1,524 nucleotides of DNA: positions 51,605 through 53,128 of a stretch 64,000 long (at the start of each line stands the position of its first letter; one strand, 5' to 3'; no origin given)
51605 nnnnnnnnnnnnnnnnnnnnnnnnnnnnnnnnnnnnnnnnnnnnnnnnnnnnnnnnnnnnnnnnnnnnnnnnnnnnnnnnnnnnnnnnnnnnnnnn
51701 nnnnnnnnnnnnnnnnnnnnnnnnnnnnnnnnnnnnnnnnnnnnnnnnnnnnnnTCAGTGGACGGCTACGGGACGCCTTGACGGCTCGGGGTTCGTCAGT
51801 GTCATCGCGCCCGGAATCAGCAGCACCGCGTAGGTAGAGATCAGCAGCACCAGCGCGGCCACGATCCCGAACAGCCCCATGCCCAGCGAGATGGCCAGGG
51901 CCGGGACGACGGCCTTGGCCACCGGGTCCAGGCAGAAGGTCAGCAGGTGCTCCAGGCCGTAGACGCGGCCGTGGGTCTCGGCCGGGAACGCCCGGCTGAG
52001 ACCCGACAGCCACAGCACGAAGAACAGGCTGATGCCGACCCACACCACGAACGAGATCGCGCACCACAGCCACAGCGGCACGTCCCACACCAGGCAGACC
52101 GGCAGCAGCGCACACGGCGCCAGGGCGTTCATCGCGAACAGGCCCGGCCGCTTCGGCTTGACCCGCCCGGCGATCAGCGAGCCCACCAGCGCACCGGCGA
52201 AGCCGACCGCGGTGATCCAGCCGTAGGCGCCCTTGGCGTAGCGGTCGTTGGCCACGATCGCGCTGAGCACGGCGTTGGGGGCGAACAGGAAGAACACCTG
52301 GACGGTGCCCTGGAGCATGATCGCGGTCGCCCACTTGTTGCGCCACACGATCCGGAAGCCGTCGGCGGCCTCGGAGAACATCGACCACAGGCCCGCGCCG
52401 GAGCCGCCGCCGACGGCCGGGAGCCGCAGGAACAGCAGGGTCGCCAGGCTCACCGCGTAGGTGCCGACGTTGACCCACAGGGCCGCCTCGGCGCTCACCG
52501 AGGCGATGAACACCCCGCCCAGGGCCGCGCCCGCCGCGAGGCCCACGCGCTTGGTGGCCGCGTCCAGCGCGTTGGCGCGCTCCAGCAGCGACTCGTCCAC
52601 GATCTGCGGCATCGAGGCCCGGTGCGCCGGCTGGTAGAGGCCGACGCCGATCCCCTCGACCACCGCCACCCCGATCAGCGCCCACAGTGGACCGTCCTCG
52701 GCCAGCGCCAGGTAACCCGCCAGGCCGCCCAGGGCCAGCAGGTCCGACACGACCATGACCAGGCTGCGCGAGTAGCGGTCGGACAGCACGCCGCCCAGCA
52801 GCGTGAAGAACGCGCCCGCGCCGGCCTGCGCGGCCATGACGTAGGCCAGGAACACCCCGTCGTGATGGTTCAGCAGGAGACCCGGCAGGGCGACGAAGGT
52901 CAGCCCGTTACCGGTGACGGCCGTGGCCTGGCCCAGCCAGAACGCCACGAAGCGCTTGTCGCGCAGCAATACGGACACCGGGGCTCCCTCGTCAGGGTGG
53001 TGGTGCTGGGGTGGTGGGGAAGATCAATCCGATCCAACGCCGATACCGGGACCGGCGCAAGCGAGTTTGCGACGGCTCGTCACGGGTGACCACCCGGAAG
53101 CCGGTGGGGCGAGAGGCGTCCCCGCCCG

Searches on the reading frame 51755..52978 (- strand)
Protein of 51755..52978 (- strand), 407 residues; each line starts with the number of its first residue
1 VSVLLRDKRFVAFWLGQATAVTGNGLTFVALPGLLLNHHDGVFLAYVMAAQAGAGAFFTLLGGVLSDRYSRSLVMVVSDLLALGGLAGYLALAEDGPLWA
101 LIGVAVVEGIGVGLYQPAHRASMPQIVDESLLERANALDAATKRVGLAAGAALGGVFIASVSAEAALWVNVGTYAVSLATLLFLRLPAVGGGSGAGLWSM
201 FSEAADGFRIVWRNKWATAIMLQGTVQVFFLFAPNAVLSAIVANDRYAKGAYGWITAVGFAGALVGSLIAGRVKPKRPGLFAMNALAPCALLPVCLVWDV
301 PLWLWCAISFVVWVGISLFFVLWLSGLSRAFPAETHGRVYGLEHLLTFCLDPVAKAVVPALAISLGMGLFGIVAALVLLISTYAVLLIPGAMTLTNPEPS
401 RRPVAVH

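Call 13: search_protein_families(library=pfam, proteins=[window:51755-52978:-], max_evalue=0.001)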
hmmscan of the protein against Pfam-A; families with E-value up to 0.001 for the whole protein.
window:51755-52978:- (407 aa): 2 families
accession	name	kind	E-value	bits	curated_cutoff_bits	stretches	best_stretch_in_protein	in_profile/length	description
PF07690.21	MFS_1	-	9e-27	94.3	33.4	1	14-342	2-334/347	Major Facilitator Superfamily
PF05977.19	MFS_3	-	6.6e-13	48.4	27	1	5-306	7-311/524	Transmembrane secretion effector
